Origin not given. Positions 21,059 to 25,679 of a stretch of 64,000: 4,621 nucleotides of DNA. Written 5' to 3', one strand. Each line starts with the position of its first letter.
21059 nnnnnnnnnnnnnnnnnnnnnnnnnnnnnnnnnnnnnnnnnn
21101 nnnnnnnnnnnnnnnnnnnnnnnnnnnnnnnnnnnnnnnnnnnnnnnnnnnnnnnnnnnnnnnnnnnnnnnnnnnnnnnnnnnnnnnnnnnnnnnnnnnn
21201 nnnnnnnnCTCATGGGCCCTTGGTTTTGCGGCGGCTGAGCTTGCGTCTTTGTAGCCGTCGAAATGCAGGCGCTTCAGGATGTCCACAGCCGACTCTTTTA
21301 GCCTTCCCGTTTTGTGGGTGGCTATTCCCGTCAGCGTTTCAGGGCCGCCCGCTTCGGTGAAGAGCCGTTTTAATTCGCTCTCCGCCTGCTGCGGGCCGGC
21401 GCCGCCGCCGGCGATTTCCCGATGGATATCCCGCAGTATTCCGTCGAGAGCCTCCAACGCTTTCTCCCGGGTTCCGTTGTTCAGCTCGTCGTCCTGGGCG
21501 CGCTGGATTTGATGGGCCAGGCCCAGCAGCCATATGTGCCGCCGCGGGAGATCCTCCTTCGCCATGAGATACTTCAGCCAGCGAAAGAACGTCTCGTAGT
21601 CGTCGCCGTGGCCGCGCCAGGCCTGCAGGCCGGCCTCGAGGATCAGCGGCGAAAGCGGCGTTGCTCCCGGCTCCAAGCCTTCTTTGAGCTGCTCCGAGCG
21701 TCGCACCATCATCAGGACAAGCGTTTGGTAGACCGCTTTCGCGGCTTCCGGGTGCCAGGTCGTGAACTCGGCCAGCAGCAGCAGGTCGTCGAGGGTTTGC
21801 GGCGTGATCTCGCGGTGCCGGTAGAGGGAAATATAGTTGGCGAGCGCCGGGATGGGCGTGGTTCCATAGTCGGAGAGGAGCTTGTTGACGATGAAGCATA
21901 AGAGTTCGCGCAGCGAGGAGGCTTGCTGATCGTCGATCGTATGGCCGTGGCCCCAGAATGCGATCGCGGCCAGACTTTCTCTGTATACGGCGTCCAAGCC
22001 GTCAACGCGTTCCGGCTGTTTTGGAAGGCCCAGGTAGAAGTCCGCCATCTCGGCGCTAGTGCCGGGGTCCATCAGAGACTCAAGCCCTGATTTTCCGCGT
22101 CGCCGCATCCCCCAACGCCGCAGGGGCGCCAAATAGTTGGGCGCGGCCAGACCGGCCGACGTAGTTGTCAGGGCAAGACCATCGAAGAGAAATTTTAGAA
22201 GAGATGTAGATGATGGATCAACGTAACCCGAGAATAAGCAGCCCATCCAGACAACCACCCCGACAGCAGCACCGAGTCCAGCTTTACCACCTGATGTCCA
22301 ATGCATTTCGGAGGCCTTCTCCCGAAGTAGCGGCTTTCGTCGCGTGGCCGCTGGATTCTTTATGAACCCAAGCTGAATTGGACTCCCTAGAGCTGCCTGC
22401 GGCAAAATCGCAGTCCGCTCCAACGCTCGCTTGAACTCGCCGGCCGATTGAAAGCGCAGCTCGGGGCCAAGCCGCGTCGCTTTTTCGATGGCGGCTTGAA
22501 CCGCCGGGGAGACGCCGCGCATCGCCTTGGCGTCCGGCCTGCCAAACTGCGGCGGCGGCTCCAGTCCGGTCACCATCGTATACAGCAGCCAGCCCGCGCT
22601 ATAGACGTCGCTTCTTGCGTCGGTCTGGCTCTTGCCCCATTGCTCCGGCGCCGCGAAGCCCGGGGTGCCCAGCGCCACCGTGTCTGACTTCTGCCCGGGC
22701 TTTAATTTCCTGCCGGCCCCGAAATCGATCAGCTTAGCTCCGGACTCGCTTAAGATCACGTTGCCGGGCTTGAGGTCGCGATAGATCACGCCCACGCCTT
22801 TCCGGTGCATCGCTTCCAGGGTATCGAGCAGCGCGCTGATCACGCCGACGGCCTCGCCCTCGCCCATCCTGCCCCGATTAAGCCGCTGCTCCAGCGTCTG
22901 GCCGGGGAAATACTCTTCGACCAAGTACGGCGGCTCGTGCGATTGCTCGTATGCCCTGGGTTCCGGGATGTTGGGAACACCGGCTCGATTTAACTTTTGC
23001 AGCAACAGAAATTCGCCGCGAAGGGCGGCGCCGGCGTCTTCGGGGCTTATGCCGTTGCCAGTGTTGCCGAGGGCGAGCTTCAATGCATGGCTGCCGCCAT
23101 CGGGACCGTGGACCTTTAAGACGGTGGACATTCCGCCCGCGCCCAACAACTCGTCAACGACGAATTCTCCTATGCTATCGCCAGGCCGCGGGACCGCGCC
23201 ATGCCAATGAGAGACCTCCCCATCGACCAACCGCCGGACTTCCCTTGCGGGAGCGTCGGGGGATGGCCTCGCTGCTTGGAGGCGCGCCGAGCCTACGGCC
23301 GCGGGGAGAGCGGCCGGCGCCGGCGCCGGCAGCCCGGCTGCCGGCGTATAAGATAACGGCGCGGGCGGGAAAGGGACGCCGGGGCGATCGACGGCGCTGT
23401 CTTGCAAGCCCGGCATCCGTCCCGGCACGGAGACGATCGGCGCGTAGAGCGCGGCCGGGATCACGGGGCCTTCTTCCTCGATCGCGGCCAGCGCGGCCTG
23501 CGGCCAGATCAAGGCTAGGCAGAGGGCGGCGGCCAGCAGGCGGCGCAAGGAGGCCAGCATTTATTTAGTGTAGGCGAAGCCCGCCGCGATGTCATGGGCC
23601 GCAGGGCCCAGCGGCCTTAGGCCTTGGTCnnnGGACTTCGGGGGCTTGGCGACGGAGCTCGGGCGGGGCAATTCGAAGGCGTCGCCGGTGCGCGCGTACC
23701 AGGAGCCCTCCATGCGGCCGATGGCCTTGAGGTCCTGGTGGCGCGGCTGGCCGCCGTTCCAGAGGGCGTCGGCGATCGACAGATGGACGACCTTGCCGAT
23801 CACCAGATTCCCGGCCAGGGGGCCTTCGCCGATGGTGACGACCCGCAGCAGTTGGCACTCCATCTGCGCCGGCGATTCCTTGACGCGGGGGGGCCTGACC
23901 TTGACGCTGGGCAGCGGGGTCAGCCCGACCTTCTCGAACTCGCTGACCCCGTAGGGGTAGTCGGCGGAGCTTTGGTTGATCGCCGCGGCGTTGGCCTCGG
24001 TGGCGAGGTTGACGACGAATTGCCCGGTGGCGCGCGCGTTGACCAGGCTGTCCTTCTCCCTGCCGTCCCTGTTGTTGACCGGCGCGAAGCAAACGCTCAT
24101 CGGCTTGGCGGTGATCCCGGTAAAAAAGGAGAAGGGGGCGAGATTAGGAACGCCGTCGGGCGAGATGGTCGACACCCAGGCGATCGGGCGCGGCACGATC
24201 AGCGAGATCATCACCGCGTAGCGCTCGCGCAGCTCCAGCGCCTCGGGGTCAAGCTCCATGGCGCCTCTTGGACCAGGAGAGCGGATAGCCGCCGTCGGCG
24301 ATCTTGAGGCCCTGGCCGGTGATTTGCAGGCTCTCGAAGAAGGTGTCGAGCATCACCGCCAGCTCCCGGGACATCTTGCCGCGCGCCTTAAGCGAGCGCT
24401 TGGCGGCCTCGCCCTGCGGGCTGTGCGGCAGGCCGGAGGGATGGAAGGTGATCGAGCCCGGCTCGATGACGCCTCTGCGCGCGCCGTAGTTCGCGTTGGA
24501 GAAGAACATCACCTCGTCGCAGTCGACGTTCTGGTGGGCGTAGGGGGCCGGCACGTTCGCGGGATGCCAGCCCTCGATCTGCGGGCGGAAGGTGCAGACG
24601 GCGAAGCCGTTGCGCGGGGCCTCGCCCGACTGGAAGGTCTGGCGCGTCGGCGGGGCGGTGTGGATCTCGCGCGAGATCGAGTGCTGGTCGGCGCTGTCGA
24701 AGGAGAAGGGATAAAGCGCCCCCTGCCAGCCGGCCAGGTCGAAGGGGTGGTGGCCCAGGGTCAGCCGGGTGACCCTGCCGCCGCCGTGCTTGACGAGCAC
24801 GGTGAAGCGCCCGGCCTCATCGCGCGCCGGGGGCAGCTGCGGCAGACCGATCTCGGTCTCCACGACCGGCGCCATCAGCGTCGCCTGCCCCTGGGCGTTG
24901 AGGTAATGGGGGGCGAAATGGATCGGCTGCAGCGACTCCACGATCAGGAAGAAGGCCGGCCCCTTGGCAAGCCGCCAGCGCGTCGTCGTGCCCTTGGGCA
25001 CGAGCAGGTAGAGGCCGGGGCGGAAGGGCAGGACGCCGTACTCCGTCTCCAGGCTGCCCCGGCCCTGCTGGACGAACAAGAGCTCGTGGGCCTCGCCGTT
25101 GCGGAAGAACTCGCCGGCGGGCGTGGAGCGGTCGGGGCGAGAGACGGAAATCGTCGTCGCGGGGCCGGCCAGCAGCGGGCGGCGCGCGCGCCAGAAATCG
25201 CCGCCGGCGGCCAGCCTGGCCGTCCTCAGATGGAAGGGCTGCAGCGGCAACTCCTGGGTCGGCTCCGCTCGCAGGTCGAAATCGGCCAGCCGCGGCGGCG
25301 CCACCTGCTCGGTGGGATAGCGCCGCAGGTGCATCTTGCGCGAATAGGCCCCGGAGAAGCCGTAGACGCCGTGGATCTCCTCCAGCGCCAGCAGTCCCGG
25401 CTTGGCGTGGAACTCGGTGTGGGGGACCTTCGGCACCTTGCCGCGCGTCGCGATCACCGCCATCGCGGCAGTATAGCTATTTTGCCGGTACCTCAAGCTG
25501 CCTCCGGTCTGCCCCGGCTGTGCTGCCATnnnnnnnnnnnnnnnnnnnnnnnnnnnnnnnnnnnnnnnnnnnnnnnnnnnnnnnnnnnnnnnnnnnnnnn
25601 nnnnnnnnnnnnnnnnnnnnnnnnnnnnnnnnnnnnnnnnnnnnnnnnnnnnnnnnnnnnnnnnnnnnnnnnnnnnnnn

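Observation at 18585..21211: Perfect 34-bp direct repeat brackets the beta-propeller gene and supplies stop and start codons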

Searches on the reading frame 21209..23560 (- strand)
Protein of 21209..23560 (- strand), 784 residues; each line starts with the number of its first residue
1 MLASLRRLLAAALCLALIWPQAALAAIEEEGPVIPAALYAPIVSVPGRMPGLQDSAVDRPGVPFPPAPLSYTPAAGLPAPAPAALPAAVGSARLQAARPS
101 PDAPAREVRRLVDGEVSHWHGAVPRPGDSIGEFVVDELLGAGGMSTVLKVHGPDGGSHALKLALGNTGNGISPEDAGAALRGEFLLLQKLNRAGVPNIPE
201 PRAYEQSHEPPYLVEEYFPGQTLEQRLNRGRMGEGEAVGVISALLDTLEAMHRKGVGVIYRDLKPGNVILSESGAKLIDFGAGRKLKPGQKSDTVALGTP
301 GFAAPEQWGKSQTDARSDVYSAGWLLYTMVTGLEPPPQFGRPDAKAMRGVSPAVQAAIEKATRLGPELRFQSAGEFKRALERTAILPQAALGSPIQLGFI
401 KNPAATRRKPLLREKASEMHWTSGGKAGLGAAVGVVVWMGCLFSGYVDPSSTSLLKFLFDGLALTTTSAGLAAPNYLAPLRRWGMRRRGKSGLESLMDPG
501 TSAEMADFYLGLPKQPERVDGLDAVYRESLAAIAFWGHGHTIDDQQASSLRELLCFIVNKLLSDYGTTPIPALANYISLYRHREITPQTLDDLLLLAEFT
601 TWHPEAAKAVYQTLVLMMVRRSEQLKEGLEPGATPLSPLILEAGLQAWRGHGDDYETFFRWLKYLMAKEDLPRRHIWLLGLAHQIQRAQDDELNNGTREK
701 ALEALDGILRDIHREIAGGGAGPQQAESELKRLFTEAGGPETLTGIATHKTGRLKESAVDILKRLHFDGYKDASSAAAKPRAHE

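Call 10: search_protein_families(library=pfam, proteins=[window:21209-23560:-], max_evalue=0.01)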
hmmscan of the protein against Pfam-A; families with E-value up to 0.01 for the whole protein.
window:21209-23560:- (784 aa): 4 families
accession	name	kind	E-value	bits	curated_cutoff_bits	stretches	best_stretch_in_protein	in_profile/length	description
PF00069.31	Pkinase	-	7.9e-31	107.8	31.7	1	134-337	2-198/263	Protein kinase domain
PF07714.23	PK_Tyr_Ser-Thr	-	8.2e-11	42.1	23.1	1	136-339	4-208/258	Protein tyrosine and serine/threonine kinase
PF01636.29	APH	-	6.3e-07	29.8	23.2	1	176-253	33-109/239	Phosphotransferase enzyme family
PF03109.22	ABC1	-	0.0037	16.9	22.9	1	195-294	127-225/244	ABC1 atypical kinase-like domain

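Call 13: find_encoding_contigs(protein=window:21209-23560:-, flank=10000, max_places=10)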
Protein window:21209-23560:- (784 aa): 2 contigs read that carry it; 1 place shown.
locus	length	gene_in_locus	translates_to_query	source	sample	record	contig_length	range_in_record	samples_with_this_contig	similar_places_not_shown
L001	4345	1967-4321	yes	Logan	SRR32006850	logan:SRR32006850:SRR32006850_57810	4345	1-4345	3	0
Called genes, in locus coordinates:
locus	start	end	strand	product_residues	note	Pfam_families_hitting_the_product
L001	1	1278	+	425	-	?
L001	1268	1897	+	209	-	PF01613:Flavin_Reduct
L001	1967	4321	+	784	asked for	PF00069:Pkinase, PF01636:APH (faint), PF07714:PK_Tyr_Ser-Thr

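Call 17: find_homologous_proteins(query=window:21209-23560:-, max_evalue=1e-10)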
Query window:21209-23560:- (784 aa): 902 proteins with E <= 1e-10 among 8000 candidates; the best 120 are listed.
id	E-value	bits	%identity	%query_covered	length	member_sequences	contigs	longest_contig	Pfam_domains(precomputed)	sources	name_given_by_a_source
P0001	2.7e-56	210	30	83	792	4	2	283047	PF07714.24,PF00069.32,PF01636.30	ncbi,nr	ncbi:MAG: serine/threonine protein kinase [Elusimicrobia bacterium]|nr:serine/threonine protein kina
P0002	2.9e-41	160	38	36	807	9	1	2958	PF07714.24,PF00069.32,PF13240.12,PF03109.23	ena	-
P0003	4.4e-41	159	38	32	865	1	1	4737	PF07714.24,PF00069.32,PF03109.23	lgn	-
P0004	5.1e-41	159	41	32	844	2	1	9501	PF07714.24,PF00069.32,PF03109.23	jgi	jgi:tRNA A-37 threonylcarbamoyl transferase component Bud32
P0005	1.1e-40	158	37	33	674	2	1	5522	PF07714.24,PF00069.32,PF03109.23,PF01636.30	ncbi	ncbi:MAG TPA: protein kinase [Ktedonobacterales bacterium]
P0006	1.7e-40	157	38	34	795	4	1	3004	PF07714.24,PF00069.32,PF03109.23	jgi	-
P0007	2.2e-40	157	40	32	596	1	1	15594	PF07714.24,PF00069.32,PF03109.23,PF01636.30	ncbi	-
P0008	2.9e-40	157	41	32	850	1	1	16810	PF07714.24,PF00069.32,PF03109.23,PF01636.30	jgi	jgi:tRNA A-37 threonylcarbamoyl transferase component Bud32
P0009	6.4e-40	155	38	40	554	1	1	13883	PF07714.24,PF00069.32,PF13355.13,PF01636.30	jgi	jgi:serine/threonine-protein kinase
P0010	1.1e-39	155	38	32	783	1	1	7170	PF07714.24,PF00069.32,PF03109.23,PF01636.30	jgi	jgi:serine/threonine protein kinase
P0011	1.2e-39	155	42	29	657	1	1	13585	PF07714.24,PF00069.32,PF00246.30,PF01636.30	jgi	jgi:serine/threonine protein kinase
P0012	1.5e-39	154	38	36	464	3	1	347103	PF07714.24,PF00069.32,PF03109.23,PF01636.30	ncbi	ncbi:MAG: serine/threonine-protein kinase [Anaerolineae bacterium]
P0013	1.5e-39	154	39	34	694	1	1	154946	PF07714.24,PF00069.32,PF13606.13,PF13857.13,PF28177.1,PF12796.14,PF00023.37,PF13637.13,PF24521.3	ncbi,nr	ncbi:MAG: ankyrin repeat domain-containing protein [Candidatus Eremiobacteraeota bacterium]|nr:ankyr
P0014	1.7e-39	154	38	40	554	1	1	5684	PF07714.24,PF00069.32,PF13355.13,PF01636.30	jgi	jgi:serine/threonine-protein kinase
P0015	2.6e-39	153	39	32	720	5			PF07714.24,PF00069.32,PF03109.23,PF01636.30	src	-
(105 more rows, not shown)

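Call 20: find_encoding_contigs(protein=P0001, flank=10000, max_places=4)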
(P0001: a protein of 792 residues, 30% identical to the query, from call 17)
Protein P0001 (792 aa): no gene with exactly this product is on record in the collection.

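Call 36: find_related_loci(query=window:21209-23560:-, collection=genome_contigs, flank=10000)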
Query window:21209-23560:- (784 aa) in genome_contigs; peptide patterns used: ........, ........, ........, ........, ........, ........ (x = any residue, [..] = any of these).
48 stretches matched a pattern; 1 encode a relative of the query (tblastn E <= 1e-3); 1 distinct loci.
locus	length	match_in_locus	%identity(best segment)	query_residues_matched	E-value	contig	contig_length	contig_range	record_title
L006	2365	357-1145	35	127-380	1e-36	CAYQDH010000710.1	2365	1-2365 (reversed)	MAG TPA_asm: uncultured Anaerolineales bacterium isolate SRP192927_co7_575 genome assembly, contig: NODE_130541_length_2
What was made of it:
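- Tried and rejected: (6) Kinase relatives in GTDB representatives: only a 35% kinase-domain hit (call 36).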

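Call 66: search_protein_families(library=ncbifam, proteins=[window:21209-23560:-], max_evalue=0.001)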
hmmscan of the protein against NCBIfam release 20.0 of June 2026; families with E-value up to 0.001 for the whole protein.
window:21209-23560:- (784 aa): 14 families
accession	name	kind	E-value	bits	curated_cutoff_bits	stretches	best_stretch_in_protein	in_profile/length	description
NF033483.0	PknB_PASTA_kin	equivalog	7.9e-29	101.1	450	1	207-335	78-207/563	Stk1 family PASTA domain-containing Ser/Thr kinase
NF038150.1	lanthi_synth_IV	equivalog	3.2e-26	91.9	650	1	167-362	226-419/851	class IV lanthionine synthetase LanL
NF047741.1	antiphage_MADS6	equivalog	2.5e-23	82.4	460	2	237-384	301-461/612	methylation-associated defense system protein kinase MAD6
TIGR03903.1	TOMM_kin_cyc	equivalog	1e-16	60.1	705.75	1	213-332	56-185/1267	TOMM system kinase/cyclase fusion protein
NF038151.1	lanthi_synth_III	equivalog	4.2e-16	58.5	575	1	170-342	260-435/833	class III lanthionine synthetase LanKC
NF052427.1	StpK7MSMEG_1200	equivalog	5.7e-15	54.8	900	1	220-337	91-210/601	serine/threonine protein kinase StpK7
NF053615.1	SerThrKinAfsKStmc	equivalog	4.1e-12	45.6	1300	1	211-335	87-212/809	protein serine/threonine kinase AfsK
NF033442.0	BREX_PglW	equivalog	4.3e-12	44.6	990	1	124-383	504-751/1391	BREX system serine/threonine kinase PglW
NF043056.1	T4SS_LegK1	equivalog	2.2e-08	33.2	550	1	256-326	208-280/516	Dot/Icm T4SS effector kinase LegK1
NF041408.1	XopAU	subfamily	1.8e-06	27.8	450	1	254-331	345-416/498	XopAU family type III secretion system effector serine/threonine kinase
NF011463.0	PRK14879.1-4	equivalog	3e-05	23.5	188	1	187-283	72-160/237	Kae1-associated kinase Bud32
NF009651.0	PRK13184.1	equivalog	4.8e-05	21.5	839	0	244-334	122-229/932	serine/threonine-protein kinase PknD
TIGR03724.2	arch_bud32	equivalog_domain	5.9e-05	22.6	125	1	182-285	42-133/193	KEOPS complex kinase/ATPase Bud32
NF058632.1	SerThrKinPrkT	equivalog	0.0002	20.5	280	1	208-281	92-163/322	serine/threonine protein kinase PrkT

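Call 73: search_protein_families(library=padloc, proteins=[window:21209-23560:-], max_evalue=0.001)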
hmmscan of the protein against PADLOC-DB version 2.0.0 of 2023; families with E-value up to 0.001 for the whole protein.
window:21209-23560:- (784 aa): 32 families (the best 25 are shown)
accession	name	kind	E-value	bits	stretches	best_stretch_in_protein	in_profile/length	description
PDLC04042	PD-T4-6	-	1.8e-39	134.2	1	131-384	9-273/292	-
PDLC04053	PD-T4-6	-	7.6e-35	118.9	1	127-390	5-278/311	-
PDLC04061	PD-T4-6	-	1.5e-31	108.5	1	208-390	92-290/510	-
PDLC04138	mad6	-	1.6e-31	107.9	1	126-338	46-258/659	mads_6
PDLC04041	PD-T4-6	-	2.8e-29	100.6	1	126-385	23-295/443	-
PDLC04047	PD-T4-6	-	7.6e-29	98.8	1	131-395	10-283/327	-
PDLC04052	PD-T4-6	-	1.8e-28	98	1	180-382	56-275/496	-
PDLC04054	PD-T4-6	-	4e-28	96.8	1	132-384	11-274/347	-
PDLC04043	PD-T4-6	-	7.4e-27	92.5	1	125-402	9-296/452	-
PDLC04040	PD-T4-6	-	1.2e-26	91.6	1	210-383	77-265/547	-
PDLC04060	PD-T4-6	-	2.4e-24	84.1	1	206-356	78-228/486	-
PDLC04044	PD-T4-6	-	8.5e-24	82.4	1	138-340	39-243/372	-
PDLC04045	PD-T4-6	-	9.2e-23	78.8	1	182-390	87-305/350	-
PDLC04039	PD-T4-6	-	1.2e-21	75.2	1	125-381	8-273/458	-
PDLC04062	PD-T4-6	-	1.7e-20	71.5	1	138-335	39-237/450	-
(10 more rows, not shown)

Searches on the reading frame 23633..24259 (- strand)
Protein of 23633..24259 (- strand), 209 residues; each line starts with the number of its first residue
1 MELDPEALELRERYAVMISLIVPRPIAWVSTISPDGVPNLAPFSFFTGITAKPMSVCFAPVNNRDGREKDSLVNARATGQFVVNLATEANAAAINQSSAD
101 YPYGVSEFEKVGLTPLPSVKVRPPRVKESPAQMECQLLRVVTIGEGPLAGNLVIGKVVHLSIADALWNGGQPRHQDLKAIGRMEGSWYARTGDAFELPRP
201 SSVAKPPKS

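Call 10: search_protein_families(library=pfam, proteins=[window:23633-24259:-], max_evalue=0.01)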
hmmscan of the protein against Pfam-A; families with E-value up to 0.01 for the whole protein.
window:23633-24259:- (209 aa): 1 family
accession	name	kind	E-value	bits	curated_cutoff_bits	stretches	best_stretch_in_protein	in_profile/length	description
PF01613.24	Flavin_Reduct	-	3.8e-23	82.7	27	1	22-164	4-135/153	Flavin reductase like domain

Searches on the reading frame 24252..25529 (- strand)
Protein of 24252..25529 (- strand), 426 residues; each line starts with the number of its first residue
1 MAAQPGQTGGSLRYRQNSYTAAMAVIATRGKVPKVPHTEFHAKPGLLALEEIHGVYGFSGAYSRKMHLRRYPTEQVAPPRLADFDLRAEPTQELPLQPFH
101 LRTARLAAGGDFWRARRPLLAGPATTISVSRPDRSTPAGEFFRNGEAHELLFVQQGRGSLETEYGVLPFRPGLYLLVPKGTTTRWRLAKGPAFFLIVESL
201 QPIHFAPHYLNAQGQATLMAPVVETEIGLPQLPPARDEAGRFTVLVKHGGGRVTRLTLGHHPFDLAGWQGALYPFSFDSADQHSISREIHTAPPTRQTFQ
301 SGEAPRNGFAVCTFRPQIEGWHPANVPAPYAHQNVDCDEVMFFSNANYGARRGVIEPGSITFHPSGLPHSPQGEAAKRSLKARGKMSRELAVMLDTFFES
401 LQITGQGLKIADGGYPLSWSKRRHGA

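Call 10: search_protein_families(library=pfam, proteins=[window:24252-25529:-], max_evalue=0.01)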
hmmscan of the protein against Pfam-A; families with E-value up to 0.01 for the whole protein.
window:24252-25529:- (426 aa): 2 families
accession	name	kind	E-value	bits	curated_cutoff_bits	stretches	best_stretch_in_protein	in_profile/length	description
PF20510.4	HgmA_N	-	1.1e-05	25.3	20.2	1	141-278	140-272/273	Homogentisate 1,2-dioxygenase N-terminal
PF04209.19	HgmA_C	-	0.00068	19.9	21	1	308-407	30-132/153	Homogentisate 1,2-dioxygenase C-terminal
